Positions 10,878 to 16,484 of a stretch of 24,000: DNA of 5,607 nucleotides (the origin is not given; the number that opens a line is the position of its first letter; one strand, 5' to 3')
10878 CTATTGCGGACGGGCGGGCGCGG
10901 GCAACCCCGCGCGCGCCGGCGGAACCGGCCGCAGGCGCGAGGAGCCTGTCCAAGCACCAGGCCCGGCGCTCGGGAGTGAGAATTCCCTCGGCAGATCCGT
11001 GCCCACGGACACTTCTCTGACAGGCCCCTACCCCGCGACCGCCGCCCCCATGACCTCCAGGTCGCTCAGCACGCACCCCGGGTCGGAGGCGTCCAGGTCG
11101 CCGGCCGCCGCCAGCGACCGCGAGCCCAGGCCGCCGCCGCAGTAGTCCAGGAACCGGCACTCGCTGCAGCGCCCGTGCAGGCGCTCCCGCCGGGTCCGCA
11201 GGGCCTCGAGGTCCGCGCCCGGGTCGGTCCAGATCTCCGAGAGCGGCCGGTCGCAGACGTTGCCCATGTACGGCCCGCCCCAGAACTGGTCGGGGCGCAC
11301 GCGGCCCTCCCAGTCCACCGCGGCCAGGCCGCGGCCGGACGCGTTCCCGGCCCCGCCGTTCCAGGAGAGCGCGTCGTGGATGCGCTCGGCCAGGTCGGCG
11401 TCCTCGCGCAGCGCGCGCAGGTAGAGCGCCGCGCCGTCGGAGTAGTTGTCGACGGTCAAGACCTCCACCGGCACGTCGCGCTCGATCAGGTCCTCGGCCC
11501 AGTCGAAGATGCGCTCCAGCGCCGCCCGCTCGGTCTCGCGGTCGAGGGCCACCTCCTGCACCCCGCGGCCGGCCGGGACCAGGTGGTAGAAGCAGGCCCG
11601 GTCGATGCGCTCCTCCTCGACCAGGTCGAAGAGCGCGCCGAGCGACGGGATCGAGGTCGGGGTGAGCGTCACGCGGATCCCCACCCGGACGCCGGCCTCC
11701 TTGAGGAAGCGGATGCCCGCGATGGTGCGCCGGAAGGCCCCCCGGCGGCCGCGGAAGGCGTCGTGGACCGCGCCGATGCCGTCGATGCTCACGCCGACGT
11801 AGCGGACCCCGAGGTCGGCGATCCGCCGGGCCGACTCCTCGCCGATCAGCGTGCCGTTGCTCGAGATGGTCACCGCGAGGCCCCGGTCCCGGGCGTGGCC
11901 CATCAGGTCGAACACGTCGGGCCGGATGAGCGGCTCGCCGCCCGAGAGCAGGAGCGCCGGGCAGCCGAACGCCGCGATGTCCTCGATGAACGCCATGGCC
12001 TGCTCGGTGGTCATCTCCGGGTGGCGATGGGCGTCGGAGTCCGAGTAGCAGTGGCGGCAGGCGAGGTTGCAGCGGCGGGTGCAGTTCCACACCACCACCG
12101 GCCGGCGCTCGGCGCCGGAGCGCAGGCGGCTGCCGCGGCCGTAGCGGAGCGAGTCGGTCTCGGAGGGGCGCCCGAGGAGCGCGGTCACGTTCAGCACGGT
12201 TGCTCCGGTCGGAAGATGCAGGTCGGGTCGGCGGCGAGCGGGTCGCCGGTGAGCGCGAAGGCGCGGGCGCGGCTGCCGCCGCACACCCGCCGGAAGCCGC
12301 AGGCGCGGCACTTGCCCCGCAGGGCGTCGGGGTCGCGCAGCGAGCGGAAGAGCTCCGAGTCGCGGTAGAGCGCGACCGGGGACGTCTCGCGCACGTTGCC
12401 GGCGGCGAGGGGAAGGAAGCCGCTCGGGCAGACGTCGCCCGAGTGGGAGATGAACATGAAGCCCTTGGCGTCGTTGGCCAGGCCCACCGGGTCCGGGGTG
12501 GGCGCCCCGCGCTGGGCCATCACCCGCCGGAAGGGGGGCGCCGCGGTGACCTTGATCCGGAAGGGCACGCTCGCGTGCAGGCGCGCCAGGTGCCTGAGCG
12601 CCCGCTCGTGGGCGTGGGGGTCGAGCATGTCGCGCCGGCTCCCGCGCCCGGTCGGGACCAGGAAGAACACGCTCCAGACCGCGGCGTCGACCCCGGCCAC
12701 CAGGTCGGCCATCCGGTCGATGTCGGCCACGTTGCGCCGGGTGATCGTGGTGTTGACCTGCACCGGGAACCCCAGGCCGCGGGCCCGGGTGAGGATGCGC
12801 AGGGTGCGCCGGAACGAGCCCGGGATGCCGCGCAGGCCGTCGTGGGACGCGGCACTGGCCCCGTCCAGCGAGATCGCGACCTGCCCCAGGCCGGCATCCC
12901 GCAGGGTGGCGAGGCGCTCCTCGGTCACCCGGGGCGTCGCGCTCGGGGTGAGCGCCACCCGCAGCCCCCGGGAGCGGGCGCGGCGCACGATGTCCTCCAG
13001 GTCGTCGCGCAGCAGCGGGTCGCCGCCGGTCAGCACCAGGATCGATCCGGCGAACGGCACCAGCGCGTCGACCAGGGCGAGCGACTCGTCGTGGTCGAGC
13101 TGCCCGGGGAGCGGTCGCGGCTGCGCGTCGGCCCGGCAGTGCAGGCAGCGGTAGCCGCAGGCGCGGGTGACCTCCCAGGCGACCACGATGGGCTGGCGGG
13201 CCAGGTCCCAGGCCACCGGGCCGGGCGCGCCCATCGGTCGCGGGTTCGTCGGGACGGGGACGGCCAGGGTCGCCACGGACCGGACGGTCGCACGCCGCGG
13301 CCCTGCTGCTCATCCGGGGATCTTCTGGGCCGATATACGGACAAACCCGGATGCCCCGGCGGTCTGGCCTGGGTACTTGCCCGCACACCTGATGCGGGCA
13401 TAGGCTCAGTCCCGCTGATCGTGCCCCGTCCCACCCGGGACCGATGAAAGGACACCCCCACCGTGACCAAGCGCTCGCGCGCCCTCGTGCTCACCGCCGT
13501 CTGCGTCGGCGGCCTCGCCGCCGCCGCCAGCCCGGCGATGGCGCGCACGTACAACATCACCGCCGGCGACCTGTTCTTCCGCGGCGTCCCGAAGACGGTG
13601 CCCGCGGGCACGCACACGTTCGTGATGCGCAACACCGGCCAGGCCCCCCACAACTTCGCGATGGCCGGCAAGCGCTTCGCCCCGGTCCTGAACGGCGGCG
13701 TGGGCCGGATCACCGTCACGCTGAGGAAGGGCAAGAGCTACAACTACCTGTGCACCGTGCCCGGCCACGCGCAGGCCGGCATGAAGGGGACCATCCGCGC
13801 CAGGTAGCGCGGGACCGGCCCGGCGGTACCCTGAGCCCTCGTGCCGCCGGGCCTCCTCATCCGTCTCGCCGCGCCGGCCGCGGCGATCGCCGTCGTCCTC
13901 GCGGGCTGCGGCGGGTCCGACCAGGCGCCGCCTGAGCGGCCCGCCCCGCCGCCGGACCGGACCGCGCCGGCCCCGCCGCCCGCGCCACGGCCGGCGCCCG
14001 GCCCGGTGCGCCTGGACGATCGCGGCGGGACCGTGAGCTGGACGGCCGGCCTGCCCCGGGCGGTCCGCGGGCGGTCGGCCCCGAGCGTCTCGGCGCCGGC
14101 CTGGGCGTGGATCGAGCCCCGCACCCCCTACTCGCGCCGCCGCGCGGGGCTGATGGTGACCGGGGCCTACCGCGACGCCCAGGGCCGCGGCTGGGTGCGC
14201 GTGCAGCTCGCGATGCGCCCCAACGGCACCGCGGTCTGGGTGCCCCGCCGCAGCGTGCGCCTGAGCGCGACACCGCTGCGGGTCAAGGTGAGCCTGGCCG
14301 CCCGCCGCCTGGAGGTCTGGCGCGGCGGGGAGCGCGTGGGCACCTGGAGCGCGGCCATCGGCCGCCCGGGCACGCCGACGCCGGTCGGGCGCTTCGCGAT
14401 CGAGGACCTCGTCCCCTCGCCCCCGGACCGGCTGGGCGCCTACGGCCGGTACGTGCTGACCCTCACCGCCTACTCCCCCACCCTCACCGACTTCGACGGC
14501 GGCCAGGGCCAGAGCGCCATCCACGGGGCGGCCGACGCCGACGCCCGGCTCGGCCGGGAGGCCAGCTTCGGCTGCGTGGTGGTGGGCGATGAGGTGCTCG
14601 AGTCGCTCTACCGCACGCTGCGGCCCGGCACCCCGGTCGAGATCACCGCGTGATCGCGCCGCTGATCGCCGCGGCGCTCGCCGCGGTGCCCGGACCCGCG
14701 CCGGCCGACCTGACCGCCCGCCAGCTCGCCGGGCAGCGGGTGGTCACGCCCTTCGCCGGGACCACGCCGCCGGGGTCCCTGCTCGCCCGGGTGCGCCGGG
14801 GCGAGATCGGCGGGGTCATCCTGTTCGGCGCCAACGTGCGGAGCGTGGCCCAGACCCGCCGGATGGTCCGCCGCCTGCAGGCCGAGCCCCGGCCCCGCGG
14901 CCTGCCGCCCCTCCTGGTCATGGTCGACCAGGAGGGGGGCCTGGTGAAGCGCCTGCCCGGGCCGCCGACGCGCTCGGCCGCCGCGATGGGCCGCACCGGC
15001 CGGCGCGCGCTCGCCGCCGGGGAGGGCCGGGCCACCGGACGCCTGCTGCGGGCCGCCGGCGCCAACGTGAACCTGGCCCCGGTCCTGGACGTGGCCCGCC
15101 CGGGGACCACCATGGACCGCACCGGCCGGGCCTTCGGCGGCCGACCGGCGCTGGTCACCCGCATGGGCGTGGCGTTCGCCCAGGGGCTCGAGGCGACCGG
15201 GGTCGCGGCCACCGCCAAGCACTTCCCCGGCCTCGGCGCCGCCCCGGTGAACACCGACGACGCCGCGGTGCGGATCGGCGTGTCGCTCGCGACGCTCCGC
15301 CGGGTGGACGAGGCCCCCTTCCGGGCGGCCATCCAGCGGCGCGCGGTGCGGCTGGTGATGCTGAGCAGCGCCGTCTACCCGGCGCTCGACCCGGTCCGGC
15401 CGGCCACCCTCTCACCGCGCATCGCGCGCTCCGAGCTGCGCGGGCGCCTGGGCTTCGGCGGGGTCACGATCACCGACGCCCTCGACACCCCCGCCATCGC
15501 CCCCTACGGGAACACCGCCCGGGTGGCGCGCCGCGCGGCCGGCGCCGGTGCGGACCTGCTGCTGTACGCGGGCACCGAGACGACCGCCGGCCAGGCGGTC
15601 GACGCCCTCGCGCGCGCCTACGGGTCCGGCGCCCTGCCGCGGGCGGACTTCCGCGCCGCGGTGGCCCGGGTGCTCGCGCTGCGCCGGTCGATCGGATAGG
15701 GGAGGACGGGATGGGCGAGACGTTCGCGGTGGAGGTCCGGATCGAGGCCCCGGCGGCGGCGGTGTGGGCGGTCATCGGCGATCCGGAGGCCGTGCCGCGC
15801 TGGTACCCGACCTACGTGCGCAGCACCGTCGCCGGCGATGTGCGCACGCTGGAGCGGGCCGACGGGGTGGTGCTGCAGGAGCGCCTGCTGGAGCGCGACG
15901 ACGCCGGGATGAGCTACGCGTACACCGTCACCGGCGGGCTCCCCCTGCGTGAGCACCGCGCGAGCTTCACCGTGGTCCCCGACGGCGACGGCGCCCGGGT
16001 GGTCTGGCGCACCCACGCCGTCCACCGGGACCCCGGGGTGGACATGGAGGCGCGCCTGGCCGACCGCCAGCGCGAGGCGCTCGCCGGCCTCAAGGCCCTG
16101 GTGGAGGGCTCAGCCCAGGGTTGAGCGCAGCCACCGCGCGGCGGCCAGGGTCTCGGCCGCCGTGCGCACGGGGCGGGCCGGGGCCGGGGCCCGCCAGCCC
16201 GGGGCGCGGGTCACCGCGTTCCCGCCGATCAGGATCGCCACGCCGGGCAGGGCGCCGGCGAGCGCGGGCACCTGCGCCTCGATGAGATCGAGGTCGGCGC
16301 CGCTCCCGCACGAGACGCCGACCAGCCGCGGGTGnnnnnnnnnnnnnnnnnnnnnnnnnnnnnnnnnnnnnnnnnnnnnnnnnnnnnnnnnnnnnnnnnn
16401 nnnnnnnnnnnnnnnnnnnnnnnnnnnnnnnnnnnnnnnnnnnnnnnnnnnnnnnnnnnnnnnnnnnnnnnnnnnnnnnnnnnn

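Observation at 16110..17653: Diguanylate cyclase fused to a CarH-type (Wx9EH) cobalamin photoreceptor module, with the B12 Rossmann fold disrupted by a frameshift and about 13 missing residues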

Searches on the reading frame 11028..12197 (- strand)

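Call 59: search_protein_families(library=pfam, proteins=[window:11028-12197:-], max_evalue=0.001)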
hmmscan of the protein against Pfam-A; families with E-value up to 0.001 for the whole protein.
window:11028-12197:- (389 aa): 3 families
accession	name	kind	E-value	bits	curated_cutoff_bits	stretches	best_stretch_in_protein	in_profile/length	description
PF04055.27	Radical_SAM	-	1.6e-26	93.9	29.5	1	38-179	2-151/166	Radical SAM superfamily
PF13353.11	Fer4_12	-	3e-06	28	22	1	36-140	10-115/137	4Fe-4S single cluster domain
PF13186.11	SPASM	-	2.4e-05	24.9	21.5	1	291-347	7-66/67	Iron-sulfur cluster-binding domain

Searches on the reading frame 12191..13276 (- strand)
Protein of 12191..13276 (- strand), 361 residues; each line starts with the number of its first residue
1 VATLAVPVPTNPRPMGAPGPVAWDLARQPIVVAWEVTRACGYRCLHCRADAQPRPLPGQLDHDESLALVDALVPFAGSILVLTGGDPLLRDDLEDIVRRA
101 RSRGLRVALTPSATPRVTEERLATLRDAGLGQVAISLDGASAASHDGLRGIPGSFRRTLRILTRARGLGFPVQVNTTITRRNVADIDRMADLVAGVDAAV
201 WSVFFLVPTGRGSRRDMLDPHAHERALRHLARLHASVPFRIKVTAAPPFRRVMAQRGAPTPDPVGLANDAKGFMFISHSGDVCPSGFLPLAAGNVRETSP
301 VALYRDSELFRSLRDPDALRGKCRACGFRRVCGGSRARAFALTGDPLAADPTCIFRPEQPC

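Call 38: search_protein_families(library=pfam, proteins=[window:12191-13276:-], max_evalue=0.01)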
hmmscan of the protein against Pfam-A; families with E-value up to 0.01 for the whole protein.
window:12191-13276:- (361 aa): 1 family
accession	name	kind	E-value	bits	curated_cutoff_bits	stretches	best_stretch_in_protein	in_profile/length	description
PF04055.27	Radical_SAM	-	6.7e-22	78.8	29.5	1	35-192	2-165/166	Radical SAM superfamily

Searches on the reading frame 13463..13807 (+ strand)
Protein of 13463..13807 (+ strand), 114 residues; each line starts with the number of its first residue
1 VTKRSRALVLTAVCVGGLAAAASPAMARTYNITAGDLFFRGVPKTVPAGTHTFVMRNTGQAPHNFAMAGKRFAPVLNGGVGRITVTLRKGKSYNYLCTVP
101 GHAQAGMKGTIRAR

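Call 38: search_protein_families(library=pfam, proteins=[window:13463-13807:+], max_evalue=0.01)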
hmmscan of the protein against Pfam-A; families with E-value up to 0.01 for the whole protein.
window:13463-13807:+ (114 aa): 2 families
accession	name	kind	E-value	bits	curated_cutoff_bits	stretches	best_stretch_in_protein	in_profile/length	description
PF00127.26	Copper-bind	-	1.8e-07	31.9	21.2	1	45-111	20-96/99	Copper binding proteins, plastocyanin/azurin family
PF13473.12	Cupredoxin_1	-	0.00056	20.3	27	1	15-102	8-97/104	Cupredoxin-like domain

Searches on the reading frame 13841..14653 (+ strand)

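Call 38: search_protein_families(library=pfam, proteins=[window:13841-14653:+], max_evalue=0.01)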
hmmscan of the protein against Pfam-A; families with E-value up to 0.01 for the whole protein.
window:13841-14653:+ (270 aa): 1 family
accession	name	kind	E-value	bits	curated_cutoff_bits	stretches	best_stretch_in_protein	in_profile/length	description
PF03734.19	YkuD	-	5.9e-18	66.3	23.4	1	147-268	3-146/146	L,D-transpeptidase catalytic domain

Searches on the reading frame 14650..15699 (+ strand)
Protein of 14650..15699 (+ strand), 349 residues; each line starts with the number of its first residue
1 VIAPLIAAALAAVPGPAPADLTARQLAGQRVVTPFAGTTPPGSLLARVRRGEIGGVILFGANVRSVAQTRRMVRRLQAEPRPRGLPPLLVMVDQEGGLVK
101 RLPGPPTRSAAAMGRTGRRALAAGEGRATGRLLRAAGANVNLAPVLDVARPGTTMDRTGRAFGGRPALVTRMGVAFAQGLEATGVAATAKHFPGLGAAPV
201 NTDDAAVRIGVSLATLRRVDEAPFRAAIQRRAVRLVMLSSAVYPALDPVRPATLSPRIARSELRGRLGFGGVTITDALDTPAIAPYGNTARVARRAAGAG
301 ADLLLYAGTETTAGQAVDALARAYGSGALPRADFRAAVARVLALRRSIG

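Call 38: search_protein_families(library=pfam, proteins=[window:14650-15699:+], max_evalue=0.01)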
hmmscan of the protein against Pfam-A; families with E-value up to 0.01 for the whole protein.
window:14650-15699:+ (349 aa): 1 family
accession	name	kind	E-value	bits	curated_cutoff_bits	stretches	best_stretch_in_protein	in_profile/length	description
PF00933.27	Glyco_hydro_3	-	1.1e-55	189.7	27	1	48-343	24-315/316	Glycosyl hydrolase family 3 N terminal domain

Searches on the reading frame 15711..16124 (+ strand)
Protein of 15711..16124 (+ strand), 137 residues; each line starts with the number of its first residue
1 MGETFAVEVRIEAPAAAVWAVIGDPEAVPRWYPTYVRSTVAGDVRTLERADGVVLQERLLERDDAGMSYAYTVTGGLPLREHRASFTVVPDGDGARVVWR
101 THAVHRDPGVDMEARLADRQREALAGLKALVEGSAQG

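Call 38: search_protein_families(library=pfam, proteins=[window:15711-16124:+], max_evalue=0.01)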
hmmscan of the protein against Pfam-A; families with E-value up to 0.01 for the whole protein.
window:15711-16124:+ (137 aa): 3 families
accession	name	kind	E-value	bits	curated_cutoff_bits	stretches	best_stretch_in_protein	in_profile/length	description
PF10604.15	Polyketide_cyc2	-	1.1e-23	84.5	27.4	1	5-132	4-142/142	Polyketide cyclase / dehydrase and lipid transport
PF03364.25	Polyketide_cyc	-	9.4e-06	26.3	23.4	1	11-100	1-81/126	Polyketide cyclase / dehydrase and lipid transport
PF08327.17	AHSA1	-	0.0086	16.7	22.1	0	13-44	2-30/125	Activator of Hsp90 ATPase homolog 1-like protein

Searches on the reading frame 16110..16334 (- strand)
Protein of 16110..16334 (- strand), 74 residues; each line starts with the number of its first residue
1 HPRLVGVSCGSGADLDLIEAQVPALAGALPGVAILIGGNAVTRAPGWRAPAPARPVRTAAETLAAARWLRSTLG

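Call 3: search_protein_families(library=pfam, proteins=[window:16110-16334:-], max_evalue=1)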
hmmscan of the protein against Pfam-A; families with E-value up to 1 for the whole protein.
window:16110-16334:- (74 aa): 1 family
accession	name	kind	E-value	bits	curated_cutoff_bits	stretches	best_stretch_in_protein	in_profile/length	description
PF02310.24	B12-binding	-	0.00019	21.7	32.1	1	2-49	52-102/121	B12 binding domain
